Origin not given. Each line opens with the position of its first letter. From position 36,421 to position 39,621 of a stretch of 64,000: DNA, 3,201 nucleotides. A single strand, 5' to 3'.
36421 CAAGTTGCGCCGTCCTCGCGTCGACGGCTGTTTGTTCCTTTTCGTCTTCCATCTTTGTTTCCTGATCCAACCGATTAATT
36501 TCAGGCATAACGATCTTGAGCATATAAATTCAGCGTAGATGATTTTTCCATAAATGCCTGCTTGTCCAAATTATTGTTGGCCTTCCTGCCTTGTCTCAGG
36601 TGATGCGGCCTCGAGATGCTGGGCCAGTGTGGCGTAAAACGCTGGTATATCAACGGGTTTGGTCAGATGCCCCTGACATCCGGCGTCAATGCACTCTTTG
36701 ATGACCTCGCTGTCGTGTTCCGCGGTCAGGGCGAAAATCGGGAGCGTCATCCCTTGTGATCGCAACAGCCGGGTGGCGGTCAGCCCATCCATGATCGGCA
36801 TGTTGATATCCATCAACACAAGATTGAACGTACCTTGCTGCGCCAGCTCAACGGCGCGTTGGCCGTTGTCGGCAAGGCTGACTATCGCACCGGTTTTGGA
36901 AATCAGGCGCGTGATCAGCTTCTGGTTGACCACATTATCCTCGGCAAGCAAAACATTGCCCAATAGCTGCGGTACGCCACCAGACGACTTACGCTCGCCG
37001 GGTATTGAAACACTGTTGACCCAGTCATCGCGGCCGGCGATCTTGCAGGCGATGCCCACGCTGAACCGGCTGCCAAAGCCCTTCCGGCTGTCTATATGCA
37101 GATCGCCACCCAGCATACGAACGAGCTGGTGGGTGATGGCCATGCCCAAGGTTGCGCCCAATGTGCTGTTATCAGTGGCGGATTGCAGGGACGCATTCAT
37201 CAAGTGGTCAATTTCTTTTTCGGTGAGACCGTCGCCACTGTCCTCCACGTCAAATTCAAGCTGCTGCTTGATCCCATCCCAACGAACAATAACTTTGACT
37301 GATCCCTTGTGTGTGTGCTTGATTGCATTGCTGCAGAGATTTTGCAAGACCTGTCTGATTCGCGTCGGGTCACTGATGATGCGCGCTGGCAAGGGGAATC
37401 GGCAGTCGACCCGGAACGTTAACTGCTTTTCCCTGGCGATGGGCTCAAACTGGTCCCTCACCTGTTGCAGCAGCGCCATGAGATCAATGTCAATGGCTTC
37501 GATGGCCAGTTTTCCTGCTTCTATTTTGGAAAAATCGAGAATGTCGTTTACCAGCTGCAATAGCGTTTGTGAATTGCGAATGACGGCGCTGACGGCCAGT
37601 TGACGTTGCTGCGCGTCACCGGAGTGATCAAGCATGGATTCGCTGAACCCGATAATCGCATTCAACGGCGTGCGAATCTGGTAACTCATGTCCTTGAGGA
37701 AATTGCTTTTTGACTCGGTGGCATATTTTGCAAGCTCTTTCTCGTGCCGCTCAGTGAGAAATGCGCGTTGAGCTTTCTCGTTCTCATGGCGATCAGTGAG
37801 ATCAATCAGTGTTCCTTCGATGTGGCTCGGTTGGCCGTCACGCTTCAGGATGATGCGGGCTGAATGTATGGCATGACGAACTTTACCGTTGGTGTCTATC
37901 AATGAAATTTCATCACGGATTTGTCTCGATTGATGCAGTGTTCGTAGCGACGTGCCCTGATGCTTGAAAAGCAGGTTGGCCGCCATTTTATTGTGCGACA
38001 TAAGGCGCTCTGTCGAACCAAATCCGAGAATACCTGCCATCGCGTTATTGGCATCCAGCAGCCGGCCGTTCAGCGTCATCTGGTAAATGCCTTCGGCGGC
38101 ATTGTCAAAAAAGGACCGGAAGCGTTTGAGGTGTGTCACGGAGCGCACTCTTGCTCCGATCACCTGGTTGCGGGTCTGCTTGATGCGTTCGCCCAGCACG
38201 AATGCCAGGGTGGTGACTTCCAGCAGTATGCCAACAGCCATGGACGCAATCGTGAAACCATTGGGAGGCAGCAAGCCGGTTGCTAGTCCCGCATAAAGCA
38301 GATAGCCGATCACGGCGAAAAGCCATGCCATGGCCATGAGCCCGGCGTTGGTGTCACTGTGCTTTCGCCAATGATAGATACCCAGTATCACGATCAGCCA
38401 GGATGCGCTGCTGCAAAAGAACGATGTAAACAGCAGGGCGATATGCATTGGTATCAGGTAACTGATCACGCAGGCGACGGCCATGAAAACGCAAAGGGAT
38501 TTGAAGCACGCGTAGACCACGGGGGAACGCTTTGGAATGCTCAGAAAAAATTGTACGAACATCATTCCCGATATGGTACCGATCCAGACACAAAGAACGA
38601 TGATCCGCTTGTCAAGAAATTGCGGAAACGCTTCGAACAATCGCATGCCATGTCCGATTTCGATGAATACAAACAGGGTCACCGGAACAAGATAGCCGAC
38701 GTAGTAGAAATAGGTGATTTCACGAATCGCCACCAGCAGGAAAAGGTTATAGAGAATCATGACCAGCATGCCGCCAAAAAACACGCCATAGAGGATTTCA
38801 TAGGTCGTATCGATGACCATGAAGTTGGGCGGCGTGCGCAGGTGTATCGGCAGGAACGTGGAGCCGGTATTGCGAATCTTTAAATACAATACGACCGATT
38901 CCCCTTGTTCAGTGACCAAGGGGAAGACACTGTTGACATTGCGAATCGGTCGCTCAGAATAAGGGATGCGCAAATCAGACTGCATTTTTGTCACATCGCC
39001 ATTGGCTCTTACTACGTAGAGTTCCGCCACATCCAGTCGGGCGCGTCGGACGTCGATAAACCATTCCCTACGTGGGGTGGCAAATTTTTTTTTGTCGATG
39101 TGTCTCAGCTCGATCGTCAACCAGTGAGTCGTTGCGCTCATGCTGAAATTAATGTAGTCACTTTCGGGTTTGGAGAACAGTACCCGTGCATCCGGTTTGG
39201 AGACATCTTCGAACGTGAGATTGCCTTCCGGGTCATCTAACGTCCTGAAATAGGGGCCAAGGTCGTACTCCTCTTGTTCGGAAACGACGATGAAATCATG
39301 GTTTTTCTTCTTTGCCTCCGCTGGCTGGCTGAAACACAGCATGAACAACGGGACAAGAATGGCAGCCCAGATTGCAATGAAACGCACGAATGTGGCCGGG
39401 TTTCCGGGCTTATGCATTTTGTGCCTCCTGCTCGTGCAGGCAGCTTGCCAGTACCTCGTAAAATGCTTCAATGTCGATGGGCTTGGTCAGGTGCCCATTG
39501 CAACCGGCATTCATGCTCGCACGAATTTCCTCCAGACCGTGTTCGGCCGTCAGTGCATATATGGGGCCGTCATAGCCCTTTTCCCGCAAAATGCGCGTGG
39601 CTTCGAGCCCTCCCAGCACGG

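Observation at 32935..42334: Tandem array of three 7TMR-DISM hybrid kinases in which the two upstream paralogs have lost the H-box histidine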

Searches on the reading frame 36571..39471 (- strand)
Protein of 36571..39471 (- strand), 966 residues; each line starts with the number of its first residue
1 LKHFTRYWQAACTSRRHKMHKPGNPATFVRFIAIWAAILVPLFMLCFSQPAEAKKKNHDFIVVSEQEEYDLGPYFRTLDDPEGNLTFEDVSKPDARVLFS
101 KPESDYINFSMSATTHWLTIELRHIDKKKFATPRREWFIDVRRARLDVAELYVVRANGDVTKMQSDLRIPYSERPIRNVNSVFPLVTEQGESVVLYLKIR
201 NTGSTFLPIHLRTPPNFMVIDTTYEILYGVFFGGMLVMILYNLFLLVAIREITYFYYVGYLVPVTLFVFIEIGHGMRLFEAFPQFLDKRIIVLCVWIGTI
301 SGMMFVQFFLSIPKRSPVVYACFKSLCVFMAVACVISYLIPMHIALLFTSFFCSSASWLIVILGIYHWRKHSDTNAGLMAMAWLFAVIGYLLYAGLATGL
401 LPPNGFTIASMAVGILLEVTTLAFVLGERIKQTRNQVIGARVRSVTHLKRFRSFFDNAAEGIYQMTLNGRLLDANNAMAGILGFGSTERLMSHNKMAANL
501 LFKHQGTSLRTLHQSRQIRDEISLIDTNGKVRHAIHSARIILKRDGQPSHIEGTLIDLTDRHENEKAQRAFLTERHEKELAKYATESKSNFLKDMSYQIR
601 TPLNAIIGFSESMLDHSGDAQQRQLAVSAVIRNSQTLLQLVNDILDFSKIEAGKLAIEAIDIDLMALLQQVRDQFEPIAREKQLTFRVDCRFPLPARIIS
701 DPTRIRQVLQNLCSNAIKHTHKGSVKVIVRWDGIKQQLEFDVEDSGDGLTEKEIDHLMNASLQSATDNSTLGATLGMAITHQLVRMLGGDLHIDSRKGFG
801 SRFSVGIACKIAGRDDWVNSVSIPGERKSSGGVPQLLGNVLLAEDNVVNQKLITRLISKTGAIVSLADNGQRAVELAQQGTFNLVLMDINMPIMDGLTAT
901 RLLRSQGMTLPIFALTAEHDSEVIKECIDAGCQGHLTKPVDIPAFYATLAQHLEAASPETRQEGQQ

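Call 3: search_protein_families(library=pfam, proteins=[window:36571-39471:-], max_evalue=0.01)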
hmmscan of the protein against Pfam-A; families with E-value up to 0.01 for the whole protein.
window:36571-39471:- (966 aa): 10 families
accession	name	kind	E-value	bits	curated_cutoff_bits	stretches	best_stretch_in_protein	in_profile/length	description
PF07695.17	7TMR-DISM_7TM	-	8.2e-31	108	29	1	225-429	2-205/205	7TM diverse intracellular signalling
PF07696.17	7TMR-DISMED2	-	4.9e-27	95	22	1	72-212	1-135/136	7TMR-DISM extracellular 2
PF00072.30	Response_reg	-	1.2e-25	90.3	30.2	1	840-946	1-107/111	Response regulator receiver domain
PF02518.31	HATPase_c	-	1.8e-21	77.1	26.4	1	701-805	2-105/111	Histidine kinase-, DNA gyrase B-, and HSP90-like ATPase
PF00512.31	HisKA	-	5e-17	62.2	26.9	1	587-653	1-66/66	His Kinase A (phospho-acceptor) domain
PF13188.13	PAS_8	-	7.8e-05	22.9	21.8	1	450-491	2-43/65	PAS domain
PF13581.12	HATPase_c_2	-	0.00025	21.5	27.4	1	704-785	31-110/127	Histidine kinase-like ATPase domain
PF00989.32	PAS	-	0.00056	20.3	22.6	1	450-557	2-112/113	PAS fold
PF13426.13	PAS_9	-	0.00063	20.4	27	1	466-560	8-103/103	PAS domain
PF08448.16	PAS_4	-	0.009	16.7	23.1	0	455-563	1-110/110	PAS fold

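Call 16: list_cluster_members(proteins=[P0001, window:36571-39417:-, window:32935-35823:-, window:35891-36472:-, window:42564-43748:-])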
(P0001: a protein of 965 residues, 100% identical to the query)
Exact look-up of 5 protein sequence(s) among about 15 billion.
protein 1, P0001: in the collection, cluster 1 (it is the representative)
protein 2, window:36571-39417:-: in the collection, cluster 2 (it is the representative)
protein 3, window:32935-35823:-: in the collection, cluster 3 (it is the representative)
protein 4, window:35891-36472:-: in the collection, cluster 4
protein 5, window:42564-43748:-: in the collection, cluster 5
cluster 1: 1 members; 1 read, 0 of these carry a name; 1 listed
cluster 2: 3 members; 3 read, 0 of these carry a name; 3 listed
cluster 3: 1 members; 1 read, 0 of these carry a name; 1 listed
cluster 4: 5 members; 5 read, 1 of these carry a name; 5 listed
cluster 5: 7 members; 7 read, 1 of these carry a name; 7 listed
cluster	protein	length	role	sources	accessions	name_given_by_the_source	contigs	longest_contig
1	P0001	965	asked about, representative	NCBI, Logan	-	-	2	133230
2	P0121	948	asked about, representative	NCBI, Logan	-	-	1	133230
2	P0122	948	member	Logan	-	-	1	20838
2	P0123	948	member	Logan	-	-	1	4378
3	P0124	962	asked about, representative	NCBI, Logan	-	-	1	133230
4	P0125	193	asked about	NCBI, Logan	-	-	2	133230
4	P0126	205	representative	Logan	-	-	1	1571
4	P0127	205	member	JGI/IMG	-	hypothetical protein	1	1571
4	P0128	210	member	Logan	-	-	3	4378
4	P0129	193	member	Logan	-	-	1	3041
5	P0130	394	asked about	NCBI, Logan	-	-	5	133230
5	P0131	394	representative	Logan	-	-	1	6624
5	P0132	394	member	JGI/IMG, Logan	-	alcohol dehydrogenase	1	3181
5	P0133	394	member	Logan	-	-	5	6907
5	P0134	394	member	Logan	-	-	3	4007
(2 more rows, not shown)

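Call 29: find_homologous_proteins(query=window:36571-39417:-, max_evalue=1e-60)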
Query window:36571-39417:- (948 aa): 26 proteins with E <= 1e-60 among 8000 candidates.
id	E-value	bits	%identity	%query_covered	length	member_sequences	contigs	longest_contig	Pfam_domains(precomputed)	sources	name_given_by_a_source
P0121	0.0e+0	2151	100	100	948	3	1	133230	PF07696.18,PF07695.18,PF02518.32,PF00512.32,PF00072.31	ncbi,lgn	-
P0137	0.0e+0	1349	64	97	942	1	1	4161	PF07696.18,PF13581.13,PF07695.18,PF02518.32,PF00512.32,PF00072.31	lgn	-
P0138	0.0e+0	1318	62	98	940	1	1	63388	PF13188.14,PF07696.18,PF07695.18,PF02518.32,PF00512.32,PF00072.31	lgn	-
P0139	0.0e+0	1312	62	98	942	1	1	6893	PF13188.14,PF07696.18,PF07695.18,PF02518.32,PF00512.32,PF00989.32,PF00072.31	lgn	-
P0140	0.0e+0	1312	62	98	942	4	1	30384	PF13188.14,PF07696.18,PF07695.18,PF08448.17,PF02518.32,PF00512.32,PF00989.32,PF00072.31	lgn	-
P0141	0.0e+0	1236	59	96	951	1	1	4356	PF13426.14,PF13188.14,PF07696.18,PF13581.13,PF07695.18,PF02518.32,PF00512.32,PF00989.32,PF00072.31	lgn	-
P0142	0.0e+0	1055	52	99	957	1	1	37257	PF13188.14,PF07696.18,PF07695.18,PF08448.17,PF02518.32,PF00512.32,PF00989.32,PF00072.31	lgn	-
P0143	1.0e-227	777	40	96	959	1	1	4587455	PF07696.18,PF07695.18,PF00512.32,PF00072.31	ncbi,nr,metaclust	ncbi:Hypothetical protein HDN1F_20660 [gamma proteobacterium HdN1]|nr:Hypothetical protein HDN1F_206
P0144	1.3e-183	631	37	93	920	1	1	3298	PF07696.18,PF07695.18,PF02518.32,PF00512.32,PF00072.31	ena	-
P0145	1.7e-155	538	34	94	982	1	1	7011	PF07696.18,PF07695.18,PF02518.32,PF00512.32,PF00072.31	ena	-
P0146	3.5e-73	265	32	52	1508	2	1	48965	PF08447.19,PF13426.14,PF08448.17,PF02518.32,PF00512.32,PF00989.32,PF00072.31,PF01627.29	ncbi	-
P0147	5.0e-73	265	32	50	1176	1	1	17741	PF08447.19,PF08448.17,PF02518.32,PF00512.32,PF23198.2,PF00989.32,PF00072.31,PF01627.29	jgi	-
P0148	5.0e-73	265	32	50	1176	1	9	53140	PF08447.19,PF08448.17,PF02518.32,PF00512.32,PF23198.2,PF00989.32,PF00072.31,PF01627.29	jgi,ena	jgi:two-component system, sensor histidine kinase and response regulator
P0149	5.1e-73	265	32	50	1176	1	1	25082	PF08447.19,PF08448.17,PF02518.32,PF00512.32,PF23198.2,PF00989.32,PF00072.31,PF01627.29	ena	-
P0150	5.9e-72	261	29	40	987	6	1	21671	PF07696.18,PF07695.18,PF02518.32,PF00512.32,PF00072.31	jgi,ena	-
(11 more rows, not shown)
